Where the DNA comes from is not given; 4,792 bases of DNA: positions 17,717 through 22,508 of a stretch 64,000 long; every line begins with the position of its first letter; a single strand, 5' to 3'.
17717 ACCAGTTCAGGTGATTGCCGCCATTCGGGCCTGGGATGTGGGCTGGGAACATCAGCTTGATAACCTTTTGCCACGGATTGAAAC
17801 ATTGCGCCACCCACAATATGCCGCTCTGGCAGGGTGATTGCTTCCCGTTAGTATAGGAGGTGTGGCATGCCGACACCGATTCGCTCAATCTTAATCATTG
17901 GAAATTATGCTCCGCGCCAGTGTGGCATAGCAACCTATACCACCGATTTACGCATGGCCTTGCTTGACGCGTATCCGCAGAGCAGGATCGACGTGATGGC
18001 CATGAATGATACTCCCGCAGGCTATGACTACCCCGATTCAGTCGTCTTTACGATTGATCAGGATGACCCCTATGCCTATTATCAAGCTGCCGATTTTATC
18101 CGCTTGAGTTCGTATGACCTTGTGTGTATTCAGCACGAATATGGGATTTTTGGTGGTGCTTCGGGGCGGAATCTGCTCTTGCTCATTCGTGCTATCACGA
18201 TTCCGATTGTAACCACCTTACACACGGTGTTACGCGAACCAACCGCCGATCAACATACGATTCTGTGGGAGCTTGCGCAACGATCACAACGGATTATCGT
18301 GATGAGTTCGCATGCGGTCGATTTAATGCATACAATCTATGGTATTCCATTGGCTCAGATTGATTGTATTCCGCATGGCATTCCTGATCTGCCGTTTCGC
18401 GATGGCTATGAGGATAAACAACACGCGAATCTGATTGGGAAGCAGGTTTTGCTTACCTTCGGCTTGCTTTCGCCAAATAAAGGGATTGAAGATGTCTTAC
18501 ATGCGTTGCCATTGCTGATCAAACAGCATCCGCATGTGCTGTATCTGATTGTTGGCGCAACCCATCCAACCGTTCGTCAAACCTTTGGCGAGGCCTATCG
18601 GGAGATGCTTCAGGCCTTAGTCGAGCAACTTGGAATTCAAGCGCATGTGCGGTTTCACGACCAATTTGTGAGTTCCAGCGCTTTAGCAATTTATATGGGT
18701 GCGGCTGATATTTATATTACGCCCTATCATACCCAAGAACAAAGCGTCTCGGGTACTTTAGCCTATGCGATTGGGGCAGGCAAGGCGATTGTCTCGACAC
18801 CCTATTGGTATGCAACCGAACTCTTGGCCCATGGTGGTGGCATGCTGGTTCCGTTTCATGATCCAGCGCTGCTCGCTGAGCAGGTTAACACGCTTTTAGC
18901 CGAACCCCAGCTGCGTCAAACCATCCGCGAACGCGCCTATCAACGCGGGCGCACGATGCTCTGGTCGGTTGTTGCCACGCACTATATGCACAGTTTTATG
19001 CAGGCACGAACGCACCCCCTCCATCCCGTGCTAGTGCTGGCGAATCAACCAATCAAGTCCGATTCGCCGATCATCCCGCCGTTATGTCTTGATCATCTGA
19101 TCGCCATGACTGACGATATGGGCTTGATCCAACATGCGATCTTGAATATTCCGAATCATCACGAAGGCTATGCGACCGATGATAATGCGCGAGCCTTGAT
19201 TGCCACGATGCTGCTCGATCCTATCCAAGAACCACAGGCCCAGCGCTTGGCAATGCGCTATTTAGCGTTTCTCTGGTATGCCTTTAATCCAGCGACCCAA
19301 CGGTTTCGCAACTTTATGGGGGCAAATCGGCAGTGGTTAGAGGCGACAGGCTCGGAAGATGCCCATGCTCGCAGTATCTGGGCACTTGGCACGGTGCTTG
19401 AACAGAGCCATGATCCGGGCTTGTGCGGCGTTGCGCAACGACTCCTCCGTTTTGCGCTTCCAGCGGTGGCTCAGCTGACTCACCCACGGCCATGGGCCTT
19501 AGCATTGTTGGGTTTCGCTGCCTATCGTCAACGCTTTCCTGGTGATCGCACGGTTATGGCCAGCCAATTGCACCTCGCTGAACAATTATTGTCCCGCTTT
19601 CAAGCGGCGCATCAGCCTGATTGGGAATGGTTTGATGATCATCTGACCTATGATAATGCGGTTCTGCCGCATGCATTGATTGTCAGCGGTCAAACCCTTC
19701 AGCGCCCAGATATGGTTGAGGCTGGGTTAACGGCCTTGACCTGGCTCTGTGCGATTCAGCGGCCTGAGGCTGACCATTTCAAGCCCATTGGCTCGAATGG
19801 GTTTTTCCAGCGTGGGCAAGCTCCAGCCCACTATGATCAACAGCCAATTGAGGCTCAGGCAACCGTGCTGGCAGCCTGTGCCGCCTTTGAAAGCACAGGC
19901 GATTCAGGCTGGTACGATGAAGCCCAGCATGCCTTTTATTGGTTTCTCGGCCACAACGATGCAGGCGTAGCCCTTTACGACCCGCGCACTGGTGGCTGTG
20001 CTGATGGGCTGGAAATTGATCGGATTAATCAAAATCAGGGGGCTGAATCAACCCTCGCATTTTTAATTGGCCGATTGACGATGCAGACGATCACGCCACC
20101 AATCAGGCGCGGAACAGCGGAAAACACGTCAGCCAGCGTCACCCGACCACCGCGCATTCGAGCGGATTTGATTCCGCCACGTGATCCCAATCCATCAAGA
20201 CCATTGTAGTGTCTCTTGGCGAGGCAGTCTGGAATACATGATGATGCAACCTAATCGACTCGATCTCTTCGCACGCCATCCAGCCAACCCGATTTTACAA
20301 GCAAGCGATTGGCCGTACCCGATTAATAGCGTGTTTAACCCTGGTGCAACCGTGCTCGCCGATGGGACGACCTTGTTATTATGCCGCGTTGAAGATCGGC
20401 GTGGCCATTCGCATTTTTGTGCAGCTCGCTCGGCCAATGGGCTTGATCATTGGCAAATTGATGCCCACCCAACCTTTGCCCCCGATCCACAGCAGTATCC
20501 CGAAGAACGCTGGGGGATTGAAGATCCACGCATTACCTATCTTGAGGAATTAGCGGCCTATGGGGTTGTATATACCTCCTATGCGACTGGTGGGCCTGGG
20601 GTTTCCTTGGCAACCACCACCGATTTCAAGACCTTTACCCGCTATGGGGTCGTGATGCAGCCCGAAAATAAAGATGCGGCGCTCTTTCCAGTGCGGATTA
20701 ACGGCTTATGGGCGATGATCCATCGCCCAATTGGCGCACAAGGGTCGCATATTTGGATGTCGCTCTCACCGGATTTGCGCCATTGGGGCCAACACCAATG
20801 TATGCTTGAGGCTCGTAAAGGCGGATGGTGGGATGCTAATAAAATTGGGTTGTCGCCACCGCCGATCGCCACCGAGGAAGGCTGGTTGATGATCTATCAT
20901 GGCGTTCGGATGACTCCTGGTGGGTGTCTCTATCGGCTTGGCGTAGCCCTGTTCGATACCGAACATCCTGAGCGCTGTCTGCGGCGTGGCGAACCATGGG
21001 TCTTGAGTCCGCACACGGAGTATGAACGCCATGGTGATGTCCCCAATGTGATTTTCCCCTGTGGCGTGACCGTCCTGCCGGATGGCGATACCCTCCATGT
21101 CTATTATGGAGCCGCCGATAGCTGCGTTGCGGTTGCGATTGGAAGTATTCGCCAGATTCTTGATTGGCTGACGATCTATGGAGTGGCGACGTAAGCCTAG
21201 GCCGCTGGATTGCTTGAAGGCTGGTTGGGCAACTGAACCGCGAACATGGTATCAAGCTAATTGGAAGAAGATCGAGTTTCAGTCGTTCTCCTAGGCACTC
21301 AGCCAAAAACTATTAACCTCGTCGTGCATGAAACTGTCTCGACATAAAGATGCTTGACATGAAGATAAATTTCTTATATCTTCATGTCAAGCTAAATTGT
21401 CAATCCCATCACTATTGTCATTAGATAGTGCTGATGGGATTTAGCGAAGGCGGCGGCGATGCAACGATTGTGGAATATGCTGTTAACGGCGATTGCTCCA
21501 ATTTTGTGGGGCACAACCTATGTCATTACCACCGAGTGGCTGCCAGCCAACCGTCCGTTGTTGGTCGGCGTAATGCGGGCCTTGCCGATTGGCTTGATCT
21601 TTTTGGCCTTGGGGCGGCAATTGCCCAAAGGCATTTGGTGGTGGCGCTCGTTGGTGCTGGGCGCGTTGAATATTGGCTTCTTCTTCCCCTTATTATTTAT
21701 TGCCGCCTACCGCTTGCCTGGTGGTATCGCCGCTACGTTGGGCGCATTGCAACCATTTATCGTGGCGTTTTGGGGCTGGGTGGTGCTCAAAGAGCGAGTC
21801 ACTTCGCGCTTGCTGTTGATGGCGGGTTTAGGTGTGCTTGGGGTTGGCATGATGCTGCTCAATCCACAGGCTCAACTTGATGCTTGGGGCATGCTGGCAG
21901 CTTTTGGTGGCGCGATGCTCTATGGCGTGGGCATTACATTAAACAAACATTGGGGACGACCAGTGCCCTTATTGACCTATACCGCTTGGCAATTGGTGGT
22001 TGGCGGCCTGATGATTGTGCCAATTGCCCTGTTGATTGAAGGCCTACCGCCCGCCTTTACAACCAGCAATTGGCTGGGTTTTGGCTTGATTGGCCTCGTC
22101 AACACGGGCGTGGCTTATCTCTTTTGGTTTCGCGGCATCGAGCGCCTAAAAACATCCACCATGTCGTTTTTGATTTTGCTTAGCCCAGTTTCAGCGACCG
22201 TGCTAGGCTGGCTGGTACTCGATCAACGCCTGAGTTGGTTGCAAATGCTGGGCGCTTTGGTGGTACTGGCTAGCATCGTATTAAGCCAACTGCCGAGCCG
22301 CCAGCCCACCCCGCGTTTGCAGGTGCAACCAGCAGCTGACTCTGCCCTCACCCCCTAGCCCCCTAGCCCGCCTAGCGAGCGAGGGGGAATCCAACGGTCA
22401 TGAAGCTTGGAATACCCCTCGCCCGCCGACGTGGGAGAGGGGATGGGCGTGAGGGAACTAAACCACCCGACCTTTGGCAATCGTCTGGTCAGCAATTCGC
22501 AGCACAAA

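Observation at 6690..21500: A 14.4-kb accessory block bounded by diverged duplicate copies of the marR-eamA promoter junction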

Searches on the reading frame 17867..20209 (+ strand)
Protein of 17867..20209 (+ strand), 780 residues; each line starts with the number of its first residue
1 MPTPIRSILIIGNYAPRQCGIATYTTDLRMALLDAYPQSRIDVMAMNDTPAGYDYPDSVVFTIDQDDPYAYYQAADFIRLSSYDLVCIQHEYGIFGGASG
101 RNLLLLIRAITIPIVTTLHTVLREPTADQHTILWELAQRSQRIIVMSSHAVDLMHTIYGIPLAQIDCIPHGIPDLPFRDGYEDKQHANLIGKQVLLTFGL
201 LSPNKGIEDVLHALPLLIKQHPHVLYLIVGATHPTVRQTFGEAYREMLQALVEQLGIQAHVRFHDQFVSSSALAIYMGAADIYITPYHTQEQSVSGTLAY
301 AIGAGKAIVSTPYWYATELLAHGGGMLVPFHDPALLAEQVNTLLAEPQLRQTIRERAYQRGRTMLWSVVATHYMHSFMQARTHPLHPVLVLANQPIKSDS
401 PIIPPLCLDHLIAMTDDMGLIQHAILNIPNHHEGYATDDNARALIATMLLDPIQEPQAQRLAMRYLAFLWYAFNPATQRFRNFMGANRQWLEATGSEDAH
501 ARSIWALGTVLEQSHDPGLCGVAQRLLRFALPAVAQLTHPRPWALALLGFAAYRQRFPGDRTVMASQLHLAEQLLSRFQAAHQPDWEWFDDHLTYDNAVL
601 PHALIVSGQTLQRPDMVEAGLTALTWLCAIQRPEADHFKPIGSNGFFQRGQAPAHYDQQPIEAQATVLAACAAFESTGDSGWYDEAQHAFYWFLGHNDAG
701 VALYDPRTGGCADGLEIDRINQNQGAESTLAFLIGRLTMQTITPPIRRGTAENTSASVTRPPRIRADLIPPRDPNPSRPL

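Call 8: search_protein_families(library=pfam, proteins=[window:17867-20209:+])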
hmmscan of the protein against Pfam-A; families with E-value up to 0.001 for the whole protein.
window:17867-20209:+ (780 aa): 4 families
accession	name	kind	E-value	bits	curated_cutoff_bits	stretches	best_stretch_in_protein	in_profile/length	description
PF00534.26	Glycos_transf_1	-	9.4e-22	77.8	26.4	1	190-360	13-172/172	Glycosyl transferases group 1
PF13692.12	Glyco_trans_1_4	-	9.6e-18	65.2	27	1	193-345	2-141/142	Glycosyl transferases group 1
PF13439.12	Glyco_transf_4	-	4.3e-09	37.1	28.5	1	67-172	57-166/170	Glycosyltransferase Family 4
PF13524.12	Glyco_trans_1_2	-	2.4e-05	24.8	25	1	264-360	31-128/144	Glycosyl transferase-like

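Call 24: find_homologous_proteins(query=window:17867-20209:+, max_evalue=1e-30)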
Query window:17867-20209:+ (780 aa): 8000 proteins with E <= 1e-30 among 8000 candidates; the best 120 are listed.
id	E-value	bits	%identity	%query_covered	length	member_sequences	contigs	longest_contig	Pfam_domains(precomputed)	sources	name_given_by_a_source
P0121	0.0e+0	1634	91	100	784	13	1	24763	PF00534.27,PF13524.13,PF13439.13,PF13692.13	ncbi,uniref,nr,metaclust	ncbi:glycosyltransferase family 4 protein [Herpetosiphon geysericola]|uniref:Glycosyl transferase fa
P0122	0.0e+0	1592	90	98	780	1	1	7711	PF00534.27,PF13524.13,PF13439.13,PF13692.13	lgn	-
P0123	0.0e+0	1509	83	100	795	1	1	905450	PF00534.27,PF13524.13,PF13439.13,PF13692.13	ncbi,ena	-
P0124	7.6e-283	959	58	93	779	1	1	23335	PF00534.27,PF13439.13,PF13692.13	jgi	jgi:glycosyltransferase involved in cell wall biosynthesis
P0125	1.8e-281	954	58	93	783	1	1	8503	PF00534.27,PF13439.13,PF13692.13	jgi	jgi:glycosyltransferase involved in cell wall biosynthesis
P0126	5.0e-278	943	57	93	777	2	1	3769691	PF00534.27,PF13579.13,PF13439.13,PF13692.13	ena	-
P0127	1.3e-277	941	58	93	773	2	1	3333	PF00534.27,PF13439.13,PF13692.13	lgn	-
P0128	1.6e-277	941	57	93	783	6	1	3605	PF00534.27,PF13439.13,PF13692.13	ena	-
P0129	2.8e-277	940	57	93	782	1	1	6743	PF00534.27,PF13439.13,PF13692.13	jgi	jgi:glycosyltransferase involved in cell wall biosynthesis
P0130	9.6e-275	932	56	93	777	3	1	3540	PF00534.27,PF13439.13,PF13692.13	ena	-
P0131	1.5e-273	928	56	97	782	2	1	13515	PF00534.27,PF13439.13,PF13692.13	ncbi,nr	ncbi:MAG: glycosyltransferase [Oscillochloris sp.]|nr:glycosyltransferase [Oscillochloris sp.]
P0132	1.1e-272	925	57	96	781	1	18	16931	PF00534.27,PF13524.13,PF13439.13,PF13692.13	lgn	-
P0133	2.3e-272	924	56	98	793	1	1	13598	PF00534.27,PF13439.13,PF13692.13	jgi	jgi:glycosyltransferase involved in cell wall biosynthesis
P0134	9.2e-272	922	57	92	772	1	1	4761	PF00534.27,PF13439.13,PF13692.13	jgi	jgi:glycosyltransferase involved in cell wall biosynthesis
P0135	3.1e-271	920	57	95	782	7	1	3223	PF00534.27,PF13439.13,PF13692.13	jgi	jgi:glycosyltransferase involved in cell wall biosynthesis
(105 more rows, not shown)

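Call 25: find_encoding_contigs(protein=P0121, flank=10000, max_places=4)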
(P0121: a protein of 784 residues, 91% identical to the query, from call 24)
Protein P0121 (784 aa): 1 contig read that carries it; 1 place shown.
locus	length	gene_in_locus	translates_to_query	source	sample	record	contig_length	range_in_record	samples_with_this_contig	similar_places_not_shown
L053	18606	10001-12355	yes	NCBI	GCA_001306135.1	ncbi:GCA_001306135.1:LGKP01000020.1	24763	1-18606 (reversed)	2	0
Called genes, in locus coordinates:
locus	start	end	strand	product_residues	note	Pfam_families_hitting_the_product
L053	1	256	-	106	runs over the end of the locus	-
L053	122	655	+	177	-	PF00589:Phage_integrase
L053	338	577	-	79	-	-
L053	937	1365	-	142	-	PF04120:Iron_permease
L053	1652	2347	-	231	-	PF01988:VIT1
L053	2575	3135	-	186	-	-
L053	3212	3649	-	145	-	-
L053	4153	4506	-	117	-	PF08869:XisI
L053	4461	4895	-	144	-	PF08814:XisH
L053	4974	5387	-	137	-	PF00072:Response_reg (weak)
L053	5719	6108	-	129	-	PF06305:LapA_dom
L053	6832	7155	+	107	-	-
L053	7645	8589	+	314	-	-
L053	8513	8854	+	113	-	PF02518:HATPase_c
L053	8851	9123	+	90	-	-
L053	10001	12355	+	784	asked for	PF13439:Glyco_transf_4, PF00534:Glycos_transf_1, PF13692:Glyco_trans_1_4, PF13524:Glyco_trans_1_2 (faint)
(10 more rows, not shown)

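Call 26: find_encoding_contigs(protein=P0123, flank=10000, max_places=3)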
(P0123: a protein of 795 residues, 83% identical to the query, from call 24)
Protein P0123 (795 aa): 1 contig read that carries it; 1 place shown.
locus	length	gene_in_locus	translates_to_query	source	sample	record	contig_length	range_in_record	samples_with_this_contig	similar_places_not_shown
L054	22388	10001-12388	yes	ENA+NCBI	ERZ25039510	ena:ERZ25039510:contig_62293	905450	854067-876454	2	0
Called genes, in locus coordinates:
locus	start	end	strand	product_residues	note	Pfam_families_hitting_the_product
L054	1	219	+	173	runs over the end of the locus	PF04234:CopC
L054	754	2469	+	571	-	PF04234:CopC, PF05425:CopD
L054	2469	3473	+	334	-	PF01634:HisG, PF08029:HisG_C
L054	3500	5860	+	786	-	PF00078:RVT_1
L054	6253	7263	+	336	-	PF01636:APH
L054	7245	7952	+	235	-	PF00702:Hydrolase, PF12710:HAD (weak), PF13419:HAD_2, PF13242:Hydrolase_like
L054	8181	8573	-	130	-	PF06305:LapA_dom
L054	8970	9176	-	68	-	-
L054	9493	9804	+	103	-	PF08869:XisI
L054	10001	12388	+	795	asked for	PF13439:Glyco_transf_4, PF00534:Glycos_transf_1, PF13692:Glyco_trans_1_4, PF13524:Glyco_trans_1_2 (faint)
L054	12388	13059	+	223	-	PF04041:Glyco_hydro_130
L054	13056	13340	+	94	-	PF04041:Glyco_hydro_130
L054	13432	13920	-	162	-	PF25919:BSH_CusB (faint), PF25997:BSH_YhbJ (faint), PF00364:Biotin_lipoyl, PF25917:BSH_RND (weak)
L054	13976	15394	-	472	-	PF00289:Biotin_carb_N, PF02786:CPSase_L_D2, PF07478:Dala_Dala_lig_C, PF02785:Biotin_carb_C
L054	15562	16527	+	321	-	PF13428:TPR_14 (weak)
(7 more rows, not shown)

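Call 27: find_encoding_contigs(protein=P0122, flank=10000, max_places=3)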
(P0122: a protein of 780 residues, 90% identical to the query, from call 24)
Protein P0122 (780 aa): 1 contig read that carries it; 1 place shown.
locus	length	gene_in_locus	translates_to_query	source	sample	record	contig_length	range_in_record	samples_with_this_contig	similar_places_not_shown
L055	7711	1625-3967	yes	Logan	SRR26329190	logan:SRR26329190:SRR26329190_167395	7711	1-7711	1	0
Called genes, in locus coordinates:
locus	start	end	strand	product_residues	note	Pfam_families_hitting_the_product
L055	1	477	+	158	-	?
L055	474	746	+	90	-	-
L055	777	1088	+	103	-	PF08869:XisI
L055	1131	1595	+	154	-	-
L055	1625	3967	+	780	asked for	PF13439:Glyco_transf_4, PF00534:Glycos_transf_1, PF13524:Glyco_trans_1_2 (weak), PF13692:Glyco_trans_1_4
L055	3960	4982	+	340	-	PF04041:Glyco_hydro_130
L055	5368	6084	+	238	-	PF00072:Response_reg (weak)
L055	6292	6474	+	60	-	-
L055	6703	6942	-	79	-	-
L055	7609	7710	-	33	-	?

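Call 62: search_protein_families(library=ncbifam, proteins=[window:17867-20209:+], max_evalue=0.001)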
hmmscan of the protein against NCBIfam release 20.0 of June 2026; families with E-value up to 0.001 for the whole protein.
window:17867-20209:+ (780 aa): 7 families
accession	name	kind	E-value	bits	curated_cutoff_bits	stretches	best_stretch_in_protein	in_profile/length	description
TIGR03449.1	mycothiol_MshA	equivalog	7.4e-14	51.5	462.5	1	135-380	160-403/406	D-inositol-3-phosphate glycosyltransferase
NF041876.1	EPS_EpsE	equivalog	5.9e-13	48.8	400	1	191-359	213-374/389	exopolysaccharide biosynthesis GT4 family glycosyltransferase EpsE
NF038229.1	Glyco4_Geo_Pelo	equivalog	1.1e-08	34.5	400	1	98-362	66-317/338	GPMC system family 4 glycosyltransferase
TIGR04157.1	glyco_rSAM_CFB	subfamily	6.9e-08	31.9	400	1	135-231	165-266/406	TIGR04157 family glycosyltransferase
TIGR04063.1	stp3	hypoth_equivalog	1.1e-07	31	442.05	1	159-377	176-392/397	TIGR04063 family PEP-CTERM/XrtA system glycosyltransferase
NF012028.0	PRK15484.1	subfamily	2.8e-07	30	618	1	136-353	136-351/380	lipopolysaccharide N-acetylglucosaminyltransferase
TIGR04047.1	MSMEG_0565_glyc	hypoth_equivalog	0.00034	19.8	259.85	1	140-376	139-370/373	MSMEG_0565 family glycosyltransferase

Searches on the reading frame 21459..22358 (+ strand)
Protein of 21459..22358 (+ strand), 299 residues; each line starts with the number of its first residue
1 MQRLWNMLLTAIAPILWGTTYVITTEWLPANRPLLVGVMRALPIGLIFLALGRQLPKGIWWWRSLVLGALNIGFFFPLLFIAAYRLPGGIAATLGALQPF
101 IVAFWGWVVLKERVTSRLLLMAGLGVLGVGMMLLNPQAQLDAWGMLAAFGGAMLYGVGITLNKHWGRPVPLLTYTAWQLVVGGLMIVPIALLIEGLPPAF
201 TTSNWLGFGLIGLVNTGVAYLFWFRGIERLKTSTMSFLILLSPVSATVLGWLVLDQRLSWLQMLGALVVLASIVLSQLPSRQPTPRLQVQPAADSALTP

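Call 8: search_protein_families(library=pfam, proteins=[window:21459-22358:+])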
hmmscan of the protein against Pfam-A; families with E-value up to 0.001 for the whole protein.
window:21459-22358:+ (299 aa): 1 family
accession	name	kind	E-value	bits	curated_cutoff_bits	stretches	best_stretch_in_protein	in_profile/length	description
PF00892.27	EamA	-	1.2e-38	132.9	28.2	2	143-275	2-132/135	EamA-like transporter family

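Call 11: find_encoding_contigs(protein=window:21459-22358:+, flank=10000, max_places=10)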
Protein window:21459-22358:+ (299 aa): 10 contigs read that carry it; 4 places shown.
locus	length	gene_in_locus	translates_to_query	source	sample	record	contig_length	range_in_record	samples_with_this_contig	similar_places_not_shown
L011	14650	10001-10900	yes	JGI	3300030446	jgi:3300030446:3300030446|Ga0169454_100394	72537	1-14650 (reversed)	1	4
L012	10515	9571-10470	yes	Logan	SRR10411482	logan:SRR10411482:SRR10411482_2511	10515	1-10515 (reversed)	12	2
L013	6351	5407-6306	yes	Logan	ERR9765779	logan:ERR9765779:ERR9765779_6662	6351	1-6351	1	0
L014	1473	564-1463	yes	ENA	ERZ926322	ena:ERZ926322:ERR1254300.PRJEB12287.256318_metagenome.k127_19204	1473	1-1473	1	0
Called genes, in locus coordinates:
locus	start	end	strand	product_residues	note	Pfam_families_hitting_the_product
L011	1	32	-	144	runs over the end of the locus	PF08814:XisH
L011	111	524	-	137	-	PF00072:Response_reg (weak)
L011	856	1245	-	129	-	PF06305:LapA_dom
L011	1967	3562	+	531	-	-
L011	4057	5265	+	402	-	PF02518:HATPase_c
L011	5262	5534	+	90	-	-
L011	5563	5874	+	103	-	PF08869:XisI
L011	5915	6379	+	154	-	-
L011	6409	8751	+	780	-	PF13439:Glyco_transf_4, PF00534:Glycos_transf_1, PF13692:Glyco_trans_1_4, PF13524:Glyco_trans_1_2 (faint)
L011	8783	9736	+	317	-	PF04041:Glyco_hydro_130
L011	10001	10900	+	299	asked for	PF00892:EamA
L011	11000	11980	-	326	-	-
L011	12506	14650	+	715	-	?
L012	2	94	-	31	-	?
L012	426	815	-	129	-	PF06305:LapA_dom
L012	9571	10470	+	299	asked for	PF00892:EamA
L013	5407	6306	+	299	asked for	PF00892:EamA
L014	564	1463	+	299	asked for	PF00892:EamA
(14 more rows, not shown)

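Call 40: find_related_loci(query=window:21459-22358:+, collection=metagenome_contigs, flank=6000)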
Query window:21459-22358:+ (299 aa) in metagenome_contigs; peptide patterns used: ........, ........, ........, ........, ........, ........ (x = any residue, [..] = any of these).
104 stretches matched a pattern; 22 encode a relative of the query (tblastn E <= 1e-3); 22 distinct loci.
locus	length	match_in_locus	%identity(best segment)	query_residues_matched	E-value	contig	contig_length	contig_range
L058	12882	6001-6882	98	1-294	5e-180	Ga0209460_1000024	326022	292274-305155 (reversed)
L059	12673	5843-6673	53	5-281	1e-84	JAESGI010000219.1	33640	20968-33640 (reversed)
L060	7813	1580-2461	54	2-292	1e-84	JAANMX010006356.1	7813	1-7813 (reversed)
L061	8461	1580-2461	54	2-292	1e-84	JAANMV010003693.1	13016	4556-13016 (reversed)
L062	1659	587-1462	51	1-293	8e-89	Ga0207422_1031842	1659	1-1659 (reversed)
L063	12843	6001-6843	52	3-283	2e-83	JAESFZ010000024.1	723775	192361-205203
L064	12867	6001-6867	49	2-291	4e-83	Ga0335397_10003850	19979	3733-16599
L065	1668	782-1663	49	1-291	2e-85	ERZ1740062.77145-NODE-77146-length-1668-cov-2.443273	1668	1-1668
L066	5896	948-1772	51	3-277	6e-81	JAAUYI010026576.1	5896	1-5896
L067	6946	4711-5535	51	3-277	6e-81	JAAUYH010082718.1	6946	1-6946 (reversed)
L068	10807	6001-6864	55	2-288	6e-81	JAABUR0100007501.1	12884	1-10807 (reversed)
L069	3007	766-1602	49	10-286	1e-75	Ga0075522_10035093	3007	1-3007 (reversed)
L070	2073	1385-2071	56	3-231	2e-76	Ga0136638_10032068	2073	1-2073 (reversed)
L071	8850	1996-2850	51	3-287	1e-72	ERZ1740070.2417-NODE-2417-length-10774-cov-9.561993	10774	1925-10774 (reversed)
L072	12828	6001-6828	47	6-281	3e-72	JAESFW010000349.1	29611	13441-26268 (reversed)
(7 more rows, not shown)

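Call 62: search_protein_families(library=ncbifam, proteins=[window:21459-22358:+], max_evalue=0.001)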
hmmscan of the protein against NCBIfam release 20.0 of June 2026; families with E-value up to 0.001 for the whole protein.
window:21459-22358:+ (299 aa): 3 families
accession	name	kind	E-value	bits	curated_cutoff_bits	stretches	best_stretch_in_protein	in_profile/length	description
TIGR00950.1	2A78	equivalog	4.1e-54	183.8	230.2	1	17-273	1-263/264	carboxylate/amino acid/amine transporter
NF008432.0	PRK11272.1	equivalog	4.1e-07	29.5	270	1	14-279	19-288/294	drug/metabolite exporter YedA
NF007823.0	PRK10532.1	equivalog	2.2e-05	23.7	354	0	124-277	127-280/295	threonine/homoserine exporter RhtA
